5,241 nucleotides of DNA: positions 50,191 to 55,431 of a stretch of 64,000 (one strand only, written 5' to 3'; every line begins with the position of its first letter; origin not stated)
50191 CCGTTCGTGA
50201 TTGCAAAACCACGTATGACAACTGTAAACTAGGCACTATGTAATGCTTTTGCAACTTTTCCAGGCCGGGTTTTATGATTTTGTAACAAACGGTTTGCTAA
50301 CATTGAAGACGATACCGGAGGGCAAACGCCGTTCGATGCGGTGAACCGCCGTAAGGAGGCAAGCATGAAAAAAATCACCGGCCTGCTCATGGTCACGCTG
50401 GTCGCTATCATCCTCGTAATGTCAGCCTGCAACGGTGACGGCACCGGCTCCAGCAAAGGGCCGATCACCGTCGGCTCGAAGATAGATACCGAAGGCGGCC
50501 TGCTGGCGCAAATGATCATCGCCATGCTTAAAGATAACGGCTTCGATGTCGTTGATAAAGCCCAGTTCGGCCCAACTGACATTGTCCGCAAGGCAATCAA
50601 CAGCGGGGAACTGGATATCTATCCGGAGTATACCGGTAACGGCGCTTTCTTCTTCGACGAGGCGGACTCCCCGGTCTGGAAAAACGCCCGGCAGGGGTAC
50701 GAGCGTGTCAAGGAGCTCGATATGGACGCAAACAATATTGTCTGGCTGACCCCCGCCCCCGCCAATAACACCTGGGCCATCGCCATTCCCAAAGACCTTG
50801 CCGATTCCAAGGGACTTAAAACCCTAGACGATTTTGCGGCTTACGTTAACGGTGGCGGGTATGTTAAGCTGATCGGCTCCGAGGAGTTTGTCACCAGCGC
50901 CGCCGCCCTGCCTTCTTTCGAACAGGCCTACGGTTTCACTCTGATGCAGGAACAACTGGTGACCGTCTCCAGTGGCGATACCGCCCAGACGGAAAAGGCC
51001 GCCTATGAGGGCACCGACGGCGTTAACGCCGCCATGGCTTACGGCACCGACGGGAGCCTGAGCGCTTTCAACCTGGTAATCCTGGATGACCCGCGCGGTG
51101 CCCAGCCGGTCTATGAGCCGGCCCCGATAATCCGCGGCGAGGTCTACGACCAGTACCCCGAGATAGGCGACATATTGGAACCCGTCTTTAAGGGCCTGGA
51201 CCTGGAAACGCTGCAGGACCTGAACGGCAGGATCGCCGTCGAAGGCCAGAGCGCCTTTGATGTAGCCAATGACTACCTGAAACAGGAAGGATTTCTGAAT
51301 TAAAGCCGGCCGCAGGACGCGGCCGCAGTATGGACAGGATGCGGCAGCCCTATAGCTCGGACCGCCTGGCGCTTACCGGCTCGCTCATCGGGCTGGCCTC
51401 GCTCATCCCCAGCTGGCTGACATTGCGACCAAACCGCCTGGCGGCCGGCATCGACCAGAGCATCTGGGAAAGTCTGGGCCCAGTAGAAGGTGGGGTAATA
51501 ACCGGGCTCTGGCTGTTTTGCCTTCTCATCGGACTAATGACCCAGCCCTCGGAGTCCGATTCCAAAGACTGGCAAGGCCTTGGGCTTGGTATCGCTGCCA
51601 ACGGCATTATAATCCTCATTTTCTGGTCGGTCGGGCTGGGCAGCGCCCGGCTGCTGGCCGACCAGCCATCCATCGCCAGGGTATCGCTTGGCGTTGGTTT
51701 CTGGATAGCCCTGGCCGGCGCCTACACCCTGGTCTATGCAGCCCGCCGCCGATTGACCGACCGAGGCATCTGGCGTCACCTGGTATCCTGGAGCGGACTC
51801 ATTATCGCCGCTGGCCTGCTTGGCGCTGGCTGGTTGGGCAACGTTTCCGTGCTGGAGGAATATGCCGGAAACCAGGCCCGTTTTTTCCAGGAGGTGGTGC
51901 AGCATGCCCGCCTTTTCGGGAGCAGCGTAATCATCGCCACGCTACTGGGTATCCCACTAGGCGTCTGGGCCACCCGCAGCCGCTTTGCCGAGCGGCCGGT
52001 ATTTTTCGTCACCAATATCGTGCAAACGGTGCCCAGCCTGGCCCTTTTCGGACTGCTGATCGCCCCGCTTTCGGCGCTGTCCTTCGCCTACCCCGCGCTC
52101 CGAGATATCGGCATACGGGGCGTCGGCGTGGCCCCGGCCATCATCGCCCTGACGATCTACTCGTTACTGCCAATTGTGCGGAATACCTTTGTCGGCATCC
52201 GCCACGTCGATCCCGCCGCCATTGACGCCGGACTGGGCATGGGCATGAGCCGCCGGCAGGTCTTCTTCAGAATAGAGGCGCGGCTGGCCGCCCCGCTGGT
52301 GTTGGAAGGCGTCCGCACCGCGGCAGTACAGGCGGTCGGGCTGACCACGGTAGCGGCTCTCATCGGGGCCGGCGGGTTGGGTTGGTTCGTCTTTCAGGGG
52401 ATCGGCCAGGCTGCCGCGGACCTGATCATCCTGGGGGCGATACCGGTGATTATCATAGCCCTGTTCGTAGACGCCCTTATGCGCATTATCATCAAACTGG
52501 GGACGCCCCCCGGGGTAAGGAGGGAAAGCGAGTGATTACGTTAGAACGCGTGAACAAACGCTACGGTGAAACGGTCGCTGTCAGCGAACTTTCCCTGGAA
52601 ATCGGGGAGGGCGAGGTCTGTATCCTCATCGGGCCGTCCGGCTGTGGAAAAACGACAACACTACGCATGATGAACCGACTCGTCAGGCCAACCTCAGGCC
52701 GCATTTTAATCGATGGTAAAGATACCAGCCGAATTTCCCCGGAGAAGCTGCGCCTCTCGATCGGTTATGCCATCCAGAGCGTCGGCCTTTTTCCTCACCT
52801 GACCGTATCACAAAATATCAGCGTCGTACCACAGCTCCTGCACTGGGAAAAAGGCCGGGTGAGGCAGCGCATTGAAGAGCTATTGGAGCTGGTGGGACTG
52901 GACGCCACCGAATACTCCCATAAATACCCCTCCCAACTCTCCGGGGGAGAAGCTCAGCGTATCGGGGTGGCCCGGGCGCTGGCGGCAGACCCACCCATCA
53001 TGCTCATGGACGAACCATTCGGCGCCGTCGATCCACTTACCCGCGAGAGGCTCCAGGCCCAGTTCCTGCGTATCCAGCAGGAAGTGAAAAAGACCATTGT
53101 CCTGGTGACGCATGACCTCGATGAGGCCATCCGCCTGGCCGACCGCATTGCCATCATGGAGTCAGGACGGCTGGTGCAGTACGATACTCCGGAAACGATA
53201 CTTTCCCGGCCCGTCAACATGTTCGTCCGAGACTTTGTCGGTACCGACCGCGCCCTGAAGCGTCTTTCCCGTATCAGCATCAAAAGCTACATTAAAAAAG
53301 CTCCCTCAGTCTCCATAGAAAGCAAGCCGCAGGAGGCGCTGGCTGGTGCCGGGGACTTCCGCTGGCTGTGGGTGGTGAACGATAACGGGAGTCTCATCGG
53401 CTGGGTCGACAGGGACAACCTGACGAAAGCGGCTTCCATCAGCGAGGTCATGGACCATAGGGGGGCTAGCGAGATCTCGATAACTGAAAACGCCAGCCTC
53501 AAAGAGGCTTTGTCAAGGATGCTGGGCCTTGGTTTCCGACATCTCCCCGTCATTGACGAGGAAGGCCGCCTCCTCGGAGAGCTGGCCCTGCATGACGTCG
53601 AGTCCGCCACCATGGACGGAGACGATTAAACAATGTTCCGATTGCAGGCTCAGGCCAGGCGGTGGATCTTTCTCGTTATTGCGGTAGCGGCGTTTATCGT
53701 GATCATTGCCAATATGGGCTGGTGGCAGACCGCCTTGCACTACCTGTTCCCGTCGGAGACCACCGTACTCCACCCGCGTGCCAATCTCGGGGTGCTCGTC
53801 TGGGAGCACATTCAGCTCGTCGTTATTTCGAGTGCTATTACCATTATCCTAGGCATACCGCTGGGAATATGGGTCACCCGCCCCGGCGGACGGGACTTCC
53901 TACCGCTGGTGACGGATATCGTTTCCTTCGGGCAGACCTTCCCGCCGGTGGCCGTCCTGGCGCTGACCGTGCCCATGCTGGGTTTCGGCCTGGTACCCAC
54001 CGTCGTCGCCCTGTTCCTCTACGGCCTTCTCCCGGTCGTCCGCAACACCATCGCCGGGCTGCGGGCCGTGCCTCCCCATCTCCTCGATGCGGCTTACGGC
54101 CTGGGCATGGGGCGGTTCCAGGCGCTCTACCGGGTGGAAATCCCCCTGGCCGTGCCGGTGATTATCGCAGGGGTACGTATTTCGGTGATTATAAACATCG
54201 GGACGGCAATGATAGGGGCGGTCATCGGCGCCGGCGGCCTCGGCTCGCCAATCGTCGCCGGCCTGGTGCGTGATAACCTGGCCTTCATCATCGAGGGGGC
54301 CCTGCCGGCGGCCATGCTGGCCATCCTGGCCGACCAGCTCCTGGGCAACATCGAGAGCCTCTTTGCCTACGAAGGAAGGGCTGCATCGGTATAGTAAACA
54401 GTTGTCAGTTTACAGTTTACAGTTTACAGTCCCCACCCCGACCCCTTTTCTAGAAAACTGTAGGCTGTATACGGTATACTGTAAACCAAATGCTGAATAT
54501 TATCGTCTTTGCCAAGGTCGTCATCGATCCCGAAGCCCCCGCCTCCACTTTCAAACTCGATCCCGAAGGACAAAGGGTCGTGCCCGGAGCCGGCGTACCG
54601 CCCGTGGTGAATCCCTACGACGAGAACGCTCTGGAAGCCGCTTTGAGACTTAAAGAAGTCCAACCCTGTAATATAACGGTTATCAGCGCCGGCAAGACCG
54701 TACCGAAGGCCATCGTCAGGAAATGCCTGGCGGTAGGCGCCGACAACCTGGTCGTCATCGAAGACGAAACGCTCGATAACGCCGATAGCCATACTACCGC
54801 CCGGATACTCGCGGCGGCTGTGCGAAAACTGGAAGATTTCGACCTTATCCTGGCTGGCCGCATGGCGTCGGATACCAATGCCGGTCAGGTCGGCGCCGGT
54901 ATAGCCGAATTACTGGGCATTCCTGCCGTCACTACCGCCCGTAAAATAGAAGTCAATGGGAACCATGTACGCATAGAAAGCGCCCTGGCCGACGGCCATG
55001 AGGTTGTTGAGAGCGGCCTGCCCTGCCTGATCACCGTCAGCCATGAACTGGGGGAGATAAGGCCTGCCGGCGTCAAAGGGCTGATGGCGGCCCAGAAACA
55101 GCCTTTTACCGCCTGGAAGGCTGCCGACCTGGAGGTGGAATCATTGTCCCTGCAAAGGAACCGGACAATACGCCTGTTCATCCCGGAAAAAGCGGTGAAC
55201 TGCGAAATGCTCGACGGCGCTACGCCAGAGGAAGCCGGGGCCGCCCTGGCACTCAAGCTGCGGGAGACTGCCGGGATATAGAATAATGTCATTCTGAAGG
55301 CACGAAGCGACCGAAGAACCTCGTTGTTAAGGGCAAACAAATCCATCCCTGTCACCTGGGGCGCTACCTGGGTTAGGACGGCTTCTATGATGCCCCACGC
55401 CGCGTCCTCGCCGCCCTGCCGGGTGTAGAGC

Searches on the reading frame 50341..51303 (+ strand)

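Call 10: search_protein_families(library=pfam, proteins=[window:50341-51303:+])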
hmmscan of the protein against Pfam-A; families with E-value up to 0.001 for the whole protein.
window:50341-51303:+ (320 aa): 1 family
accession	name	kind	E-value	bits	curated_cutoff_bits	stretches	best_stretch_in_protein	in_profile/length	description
PF04069.17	OpuAC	-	2.5e-52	178.5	21.2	1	41-315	2-257/257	Substrate binding domain of ABC-type glycine betaine transport system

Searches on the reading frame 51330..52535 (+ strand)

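Call 10: search_protein_families(library=pfam, proteins=[window:51330-52535:+])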
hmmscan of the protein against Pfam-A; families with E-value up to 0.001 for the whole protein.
window:51330-52535:+ (401 aa): 1 family
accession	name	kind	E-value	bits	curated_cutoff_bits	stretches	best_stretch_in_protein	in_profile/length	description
PF00528.27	BPD_transp_1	-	1.5e-20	74.2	26.4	1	207-387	1-178/184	Binding-protein-dependent transport system inner membrane component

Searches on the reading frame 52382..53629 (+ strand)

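Call 10: search_protein_families(library=pfam, proteins=[window:52382-53629:+])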
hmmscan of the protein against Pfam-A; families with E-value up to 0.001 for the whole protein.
window:52382-53629:+ (415 aa): 6 families
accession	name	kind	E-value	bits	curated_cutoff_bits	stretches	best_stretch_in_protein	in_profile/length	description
PF00005.33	ABC_tran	-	7.1e-35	121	25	1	68-213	2-136/137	ABC transporter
PF00571.33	CBS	-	7.5e-14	52.3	24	1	355-406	3-51/57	CBS domain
PF13401.12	AAA_22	-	0.00016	22.5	27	1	78-137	6-64/130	AAA domain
PF13304.12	AAA_21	-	0.00025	21.7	27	0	189-245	241-299/304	AAA domain, putative AbiEii toxin, Type IV TA system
PF24389.1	ORC-CDC6-like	-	0.00039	19.7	27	1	77-98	32-53/571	ORC-CDC6-like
PF13191.12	AAA_16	-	0.00074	20.5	32.6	0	74-247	21-142/167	AAA ATPase domain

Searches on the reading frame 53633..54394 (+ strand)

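Call 68: search_protein_families(library=pfam, proteins=[window:53633-54394:+])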
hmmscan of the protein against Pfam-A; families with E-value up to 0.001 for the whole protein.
window:53633-54394:+ (253 aa): 1 family
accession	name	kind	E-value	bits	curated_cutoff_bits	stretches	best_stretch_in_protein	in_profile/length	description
PF00528.27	BPD_transp_1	-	1.4e-20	74.2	26.4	1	74-232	1-166/184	Binding-protein-dependent transport system inner membrane component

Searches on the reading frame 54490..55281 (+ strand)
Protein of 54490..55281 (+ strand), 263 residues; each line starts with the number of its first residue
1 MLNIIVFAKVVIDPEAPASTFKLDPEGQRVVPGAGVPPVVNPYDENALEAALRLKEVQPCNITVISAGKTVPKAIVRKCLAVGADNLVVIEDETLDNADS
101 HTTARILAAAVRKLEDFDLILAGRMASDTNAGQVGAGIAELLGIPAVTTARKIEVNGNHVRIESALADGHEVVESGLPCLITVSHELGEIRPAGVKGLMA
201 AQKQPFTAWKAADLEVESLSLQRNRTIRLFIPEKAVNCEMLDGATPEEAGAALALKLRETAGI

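Call 68: search_protein_families(library=pfam, proteins=[window:54490-55281:+])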
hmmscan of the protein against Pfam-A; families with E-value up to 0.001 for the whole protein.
window:54490-55281:+ (263 aa): 1 family
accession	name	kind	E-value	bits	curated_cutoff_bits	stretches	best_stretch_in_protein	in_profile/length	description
PF01012.27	ETF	-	2.9e-36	125.4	26.7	1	37-213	10-180/181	Electron transfer flavoprotein domain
